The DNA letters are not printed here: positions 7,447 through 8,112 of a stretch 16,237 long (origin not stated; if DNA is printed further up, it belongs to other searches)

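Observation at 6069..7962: Translationally coupled pair of secreted paralogues with a shared coiled-coil / Cys / glycine-zipper module, one carrying an 18-Cys extension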

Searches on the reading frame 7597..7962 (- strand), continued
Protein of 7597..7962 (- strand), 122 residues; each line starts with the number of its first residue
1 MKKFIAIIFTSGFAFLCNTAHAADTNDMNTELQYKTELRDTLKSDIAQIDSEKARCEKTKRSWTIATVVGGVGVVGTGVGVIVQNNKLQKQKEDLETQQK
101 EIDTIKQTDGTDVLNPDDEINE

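Call 63: search_protein_families(library=phrogs, alignment_id=A1, max_evalue=0.01)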
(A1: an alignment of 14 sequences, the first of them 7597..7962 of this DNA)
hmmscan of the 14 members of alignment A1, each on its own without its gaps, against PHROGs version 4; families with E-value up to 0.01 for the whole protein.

A. member 1, window:7597-7962:- (122 aa): 1 family
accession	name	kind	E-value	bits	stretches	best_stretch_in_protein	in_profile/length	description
phrog_739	-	lysis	0.00013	23.2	1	62-105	5-46/122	Rz-like spanin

B. families by the number of members that match (of 14 scanned): 7 families
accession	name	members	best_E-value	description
phrog_739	-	2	0.00013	Rz-like spanin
phrog_35934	-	1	0.0014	virion structural protein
phrog_1103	-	1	0.0036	-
phrog_7578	-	1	0.0061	-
phrog_18851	-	1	0.0062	-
phrog_36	-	1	0.0084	transcriptional regulator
phrog_16116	-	1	0.0099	-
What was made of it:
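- Closest known: Two-component phage spanins. Different: Only 2 of 14 A members hit the PHROG (call 63).
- All profile scores are far below family cut-offs, and only 2 of 14 A members hit the spanin PHROG (call 63).
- Tried and rejected: Rejected as a family relation, because only 2 of 14 A members match (call 63).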

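Call 73: find_encoding_contigs(protein=P0005, flank=3000, max_places=2)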
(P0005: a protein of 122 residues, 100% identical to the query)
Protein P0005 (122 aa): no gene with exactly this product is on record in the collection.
